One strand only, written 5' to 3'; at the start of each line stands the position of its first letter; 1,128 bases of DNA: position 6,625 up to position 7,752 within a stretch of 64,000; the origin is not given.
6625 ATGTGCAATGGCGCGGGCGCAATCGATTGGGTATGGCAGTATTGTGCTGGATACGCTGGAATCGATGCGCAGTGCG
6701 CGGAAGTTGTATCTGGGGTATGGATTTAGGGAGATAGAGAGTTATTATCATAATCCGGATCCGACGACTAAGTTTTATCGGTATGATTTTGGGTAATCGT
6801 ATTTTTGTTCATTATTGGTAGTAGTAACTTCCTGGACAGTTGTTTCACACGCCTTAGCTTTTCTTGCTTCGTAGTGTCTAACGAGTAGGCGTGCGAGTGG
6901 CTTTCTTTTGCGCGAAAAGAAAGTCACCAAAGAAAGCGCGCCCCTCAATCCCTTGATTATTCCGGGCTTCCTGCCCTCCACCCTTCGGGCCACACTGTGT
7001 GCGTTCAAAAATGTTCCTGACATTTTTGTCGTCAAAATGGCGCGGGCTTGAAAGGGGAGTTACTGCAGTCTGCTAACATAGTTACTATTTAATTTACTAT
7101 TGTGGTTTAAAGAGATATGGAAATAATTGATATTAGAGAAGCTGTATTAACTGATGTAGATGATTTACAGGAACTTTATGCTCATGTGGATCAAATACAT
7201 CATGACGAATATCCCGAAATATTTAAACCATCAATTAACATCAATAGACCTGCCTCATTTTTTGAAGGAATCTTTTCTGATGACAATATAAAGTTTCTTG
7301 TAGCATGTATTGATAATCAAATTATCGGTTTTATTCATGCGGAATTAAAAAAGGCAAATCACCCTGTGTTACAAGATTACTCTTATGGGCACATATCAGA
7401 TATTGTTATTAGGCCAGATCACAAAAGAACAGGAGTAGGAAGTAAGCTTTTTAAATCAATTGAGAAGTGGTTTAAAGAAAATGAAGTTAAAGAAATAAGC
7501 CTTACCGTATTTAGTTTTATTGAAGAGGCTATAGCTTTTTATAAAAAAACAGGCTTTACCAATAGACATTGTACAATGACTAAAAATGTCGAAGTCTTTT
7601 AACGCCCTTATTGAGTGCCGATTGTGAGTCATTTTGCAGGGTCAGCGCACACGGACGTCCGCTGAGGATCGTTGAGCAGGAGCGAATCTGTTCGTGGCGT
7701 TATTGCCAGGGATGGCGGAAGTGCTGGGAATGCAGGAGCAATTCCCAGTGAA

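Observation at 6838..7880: Composite repeat element with near-perfect 60-bp terminal inverted repeats carrying a GNAT gene; arms co-vary between copies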

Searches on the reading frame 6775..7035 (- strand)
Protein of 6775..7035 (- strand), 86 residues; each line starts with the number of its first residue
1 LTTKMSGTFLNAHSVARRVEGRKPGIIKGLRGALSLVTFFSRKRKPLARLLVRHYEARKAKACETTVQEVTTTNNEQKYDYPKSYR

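Call 27: find_homologous_proteins(query=window:6775-7035:-, max_evalue=0.01)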
Query window:6775-7035:- (86 aa): 2 proteins with E <= 0.01 among 2 candidates.
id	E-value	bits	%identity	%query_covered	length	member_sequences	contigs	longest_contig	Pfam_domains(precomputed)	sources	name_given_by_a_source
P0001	5.7e-14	69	73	59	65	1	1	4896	-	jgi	jgi:hypothetical protein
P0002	2.2e-11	61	56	53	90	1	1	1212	-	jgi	jgi:hypothetical protein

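Call 28: find_encoding_contigs(protein=P0001, flank=10000)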
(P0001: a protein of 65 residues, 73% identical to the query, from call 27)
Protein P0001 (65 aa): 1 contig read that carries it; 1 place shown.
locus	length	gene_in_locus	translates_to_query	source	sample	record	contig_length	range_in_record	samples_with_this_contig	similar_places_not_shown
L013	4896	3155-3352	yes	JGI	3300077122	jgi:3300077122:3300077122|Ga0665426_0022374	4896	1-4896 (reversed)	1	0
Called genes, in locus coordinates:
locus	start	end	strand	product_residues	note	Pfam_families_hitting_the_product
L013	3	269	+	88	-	?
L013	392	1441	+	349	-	-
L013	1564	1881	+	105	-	-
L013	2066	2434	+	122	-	-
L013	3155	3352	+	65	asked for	-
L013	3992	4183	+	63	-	-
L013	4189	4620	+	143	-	-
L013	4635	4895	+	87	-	?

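Call 29: find_encoding_contigs(protein=P0002, flank=10000)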
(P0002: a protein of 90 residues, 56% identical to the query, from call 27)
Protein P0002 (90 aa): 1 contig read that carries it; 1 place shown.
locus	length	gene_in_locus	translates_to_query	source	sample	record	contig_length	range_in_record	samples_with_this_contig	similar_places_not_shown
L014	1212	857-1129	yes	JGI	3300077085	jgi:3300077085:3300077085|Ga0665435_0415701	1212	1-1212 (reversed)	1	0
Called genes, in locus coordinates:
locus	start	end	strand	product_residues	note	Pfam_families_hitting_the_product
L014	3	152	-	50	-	?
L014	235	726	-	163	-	PF13420:Acetyltransf_4, PF00583:Acetyltransf_1, PF13673:Acetyltransf_10, PF13508:Acetyltransf_7, PF08445:FR47 (weak)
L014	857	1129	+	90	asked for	-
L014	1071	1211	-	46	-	?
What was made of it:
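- Tried and rejected: I searched with a spurious ORF that runs across arm + P. It yielded only two more contigs, L013 and L014 (calls 27-29).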

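Call 40: search_protein_families(library=ncbifam, proteins=[L013:392-1441:+, L013:2066-2434:+, L013:4189-4620:+], max_evalue=0.01)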
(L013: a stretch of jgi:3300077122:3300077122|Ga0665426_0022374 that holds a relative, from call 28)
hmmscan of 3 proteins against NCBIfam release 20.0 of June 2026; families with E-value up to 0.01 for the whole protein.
L013:392-1441:+ (349 aa): 0 families

L013:2066-2434:+ (122 aa): 0 families

L013:4189-4620:+ (143 aa): 0 families

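Call 41: search_protein_families(library=pfam, proteins=[L013:392-1441:+, L013:2066-2434:+, L013:4189-4620:+], max_evalue=0.01)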
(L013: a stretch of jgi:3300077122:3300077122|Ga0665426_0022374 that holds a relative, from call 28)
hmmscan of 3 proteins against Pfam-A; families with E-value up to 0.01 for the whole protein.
L013:392-1441:+ (349 aa): 0 families

L013:2066-2434:+ (122 aa): 0 families

L013:4189-4620:+ (143 aa): 0 families

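Call 85: search_protein_families(library=padloc, proteins=[L013:392-1441:+, L013:4189-4620:+], max_evalue=0.001)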
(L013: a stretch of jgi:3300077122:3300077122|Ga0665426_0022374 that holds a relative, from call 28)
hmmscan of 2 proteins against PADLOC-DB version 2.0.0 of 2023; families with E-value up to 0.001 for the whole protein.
L013:392-1441:+ (349 aa): 0 families

L013:4189-4620:+ (143 aa): 0 families

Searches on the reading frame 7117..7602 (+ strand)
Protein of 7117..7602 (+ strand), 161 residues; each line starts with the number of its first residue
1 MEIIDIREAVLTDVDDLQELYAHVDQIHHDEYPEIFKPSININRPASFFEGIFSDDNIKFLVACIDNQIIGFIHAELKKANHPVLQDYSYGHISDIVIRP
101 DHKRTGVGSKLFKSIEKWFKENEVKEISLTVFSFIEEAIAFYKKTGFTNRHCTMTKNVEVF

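Call 9: find_encoding_contigs(protein=window:7117-7602:+, flank=10000, max_places=10)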
Protein window:7117-7602:+ (161 aa): 6 contigs read that carry it; 5 places shown.
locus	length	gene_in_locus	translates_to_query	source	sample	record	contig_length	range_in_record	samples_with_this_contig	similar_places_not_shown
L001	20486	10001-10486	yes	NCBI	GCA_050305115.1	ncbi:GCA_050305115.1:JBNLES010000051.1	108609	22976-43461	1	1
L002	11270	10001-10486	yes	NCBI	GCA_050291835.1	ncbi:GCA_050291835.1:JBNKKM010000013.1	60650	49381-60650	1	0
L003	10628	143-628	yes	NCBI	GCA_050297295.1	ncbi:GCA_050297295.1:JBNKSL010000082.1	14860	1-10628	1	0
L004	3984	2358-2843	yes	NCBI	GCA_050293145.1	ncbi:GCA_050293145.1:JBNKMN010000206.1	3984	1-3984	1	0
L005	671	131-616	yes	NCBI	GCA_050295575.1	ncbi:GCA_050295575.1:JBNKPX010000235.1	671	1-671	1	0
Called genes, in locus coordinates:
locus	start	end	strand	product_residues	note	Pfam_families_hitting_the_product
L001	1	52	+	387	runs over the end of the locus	PF07478:Dala_Dala_lig_C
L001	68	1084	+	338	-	PF06089:Asparaginase_II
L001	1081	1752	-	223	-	PF05724:TPMT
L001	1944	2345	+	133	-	PF02579:Nitro_FeMo-Co (weak)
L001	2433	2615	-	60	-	-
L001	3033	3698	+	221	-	PF11249:DUF3047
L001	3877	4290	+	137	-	PF01814:Hemerythrin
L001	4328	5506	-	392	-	PF04303:PrpF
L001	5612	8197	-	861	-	PF00330:Aconitase, PF00694:Aconitase_C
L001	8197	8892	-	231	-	PF00392:GntR, PF07729:FCD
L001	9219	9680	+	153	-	PF00583:Acetyltransf_1, PF13673:Acetyltransf_10, PF13508:Acetyltransf_7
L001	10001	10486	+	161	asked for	PF13420:Acetyltransf_4, PF00583:Acetyltransf_1, PF13673:Acetyltransf_10, PF13508:Acetyltransf_7, PF08445:FR47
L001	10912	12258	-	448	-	-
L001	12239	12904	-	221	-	-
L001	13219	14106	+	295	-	PF04055:Radical_SAM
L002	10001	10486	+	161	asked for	PF13420:Acetyltransf_4, PF00583:Acetyltransf_1, PF13673:Acetyltransf_10, PF13508:Acetyltransf_7, PF08445:FR47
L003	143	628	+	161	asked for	PF13420:Acetyltransf_4, PF00583:Acetyltransf_1, PF13673:Acetyltransf_10, PF13508:Acetyltransf_7, PF08445:FR47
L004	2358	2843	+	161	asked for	PF13420:Acetyltransf_4, PF00583:Acetyltransf_1, PF13673:Acetyltransf_10, PF13508:Acetyltransf_7, PF08445:FR47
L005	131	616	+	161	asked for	PF13420:Acetyltransf_4, PF00583:Acetyltransf_1, PF13673:Acetyltransf_10, PF13508:Acetyltransf_7, PF08445:FR47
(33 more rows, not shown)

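Call 40: search_protein_families(library=ncbifam, proteins=[window:7117-7602:+], max_evalue=0.01)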
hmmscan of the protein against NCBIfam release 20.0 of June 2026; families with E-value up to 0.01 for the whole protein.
window:7117-7602:+ (161 aa): 28 families (the best 25 are shown)
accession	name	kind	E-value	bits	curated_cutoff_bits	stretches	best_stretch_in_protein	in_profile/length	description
TIGR01575.1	rimI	equivalog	8.1e-14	51.9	86.4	1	47-151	21-116/132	ribosomal protein S18-alanine N-acetyltransferase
NF007527.0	PRK10140.1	equivalog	6.9e-11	42.3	236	1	21-148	14-137/162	N-acetyltransferase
NF053587.1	SpmdActasePaiA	equivalog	7.4e-11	42.1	250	1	4-149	3-149/172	spermidine/spermine N(1)-acetyltransferase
NF043067.1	AAC_6p_group_E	equivalog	1.3e-09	38.1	140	1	50-151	30-131/140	aminoglycoside 6'-N-acetyltransferase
NF002959.0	PRK03624.1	equivalog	2e-08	34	124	1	42-153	33-135/147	GNAT family acetyltransferase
TIGR03585.1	PseH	equivalog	4.3e-08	33.4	93.1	1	40-152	33-138/156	UDP-4-amino-4,6-dideoxy-N-acetyl-beta-L-altrosamine N-acetyltransferase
NF007530.0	PRK10146.1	equivalog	3e-07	30.8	142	1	3-157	3-143/144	aminoalkylphosphonate N-acetyltransferase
TIGR03103.1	trio_acet_GNAT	equivalog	9.1e-06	24.5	569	1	34-151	99-216/547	N-acetylglutaminylglutamine synthetase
NF040503.1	resist_ArsN1a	equivalog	9.2e-06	25.5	170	1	54-149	43-135/159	arsinothricin resistance N-acetyltransferase ArsN1 family A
NF033083.0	AAC_3_I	equivalog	1.6e-05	25.1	200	1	42-148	31-135/145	AAC(3)-I family aminoglycoside N-acetyltransferase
NF000115.2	AAC_6p_Iad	exception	2.4e-05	24.5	275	1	47-156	32-142/144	aminoglycoside N-acetyltransferase AAC(6')-Iad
NF049894.1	CG3035_N_ac_Glu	equivalog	3.9e-05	23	280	1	93-152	235-294/300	N-acetylglutamate synthase, CG3035 family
NF040504.1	resist_ArsN1b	equivalog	6.5e-05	22.8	210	1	56-149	46-135/159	arsinothricin resistance N-acetyltransferase ArsN1 family B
NF000224.3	AAC_6p_Acine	exception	0.00016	21.7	225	1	63-129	47-114/146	AAC(6')-Ighjkrstuvwx family aminoglycoside N-acetyltransferase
NF007025.1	PRK09491.1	equivalog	0.00021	21.3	173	1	93-149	65-121/145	ribosomal protein S18-alanine N-acetyltransferase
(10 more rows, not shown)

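Call 41: search_protein_families(library=pfam, proteins=[window:7117-7602:+], max_evalue=0.01)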
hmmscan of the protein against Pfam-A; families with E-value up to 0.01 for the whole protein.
window:7117-7602:+ (161 aa): 7 families
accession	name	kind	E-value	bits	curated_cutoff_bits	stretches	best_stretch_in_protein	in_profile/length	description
PF00583.31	Acetyltransf_1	-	9.2e-18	65.1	20.7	1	26-147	6-116/116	Acetyltransferase (GNAT) family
PF13673.13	Acetyltransf_10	-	7.4e-14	52.3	23.6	1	53-149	26-109/128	Acetyltransferase (GNAT) domain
PF13508.13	Acetyltransf_7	-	2.9e-13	50.4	27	1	58-148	3-83/84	Acetyltransferase (GNAT) domain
PF13420.13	Acetyltransf_4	-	2e-08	34.9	24.3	1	6-149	1-136/155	Acetyltransferase (GNAT) domain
PF08445.16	FR47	-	4.1e-08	33.5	22.1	1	70-150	2-80/86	FR47-like protein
PF13527.13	Acetyltransf_9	-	0.00031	21.2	25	1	15-148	8-125/127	Acetyltransferase (GNAT) domain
PF13302.13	Acetyltransf_3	-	0.0044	18.2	25.4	1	6-148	4-138/138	Acetyltransferase (GNAT) domain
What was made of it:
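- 7061..7603 (+): E1 slot, containing the GNAT acetyltransferase ORF 7117-7602 (161 aa) and its upstream region. Pfam Acetyltransf_1, E = 9e-18 (call 41).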

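Call 85: search_protein_families(library=padloc, proteins=[window:7117-7602:+], max_evalue=0.001)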
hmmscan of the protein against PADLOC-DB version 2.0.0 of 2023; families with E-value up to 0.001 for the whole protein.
window:7117-7602:+ (161 aa): 0 families
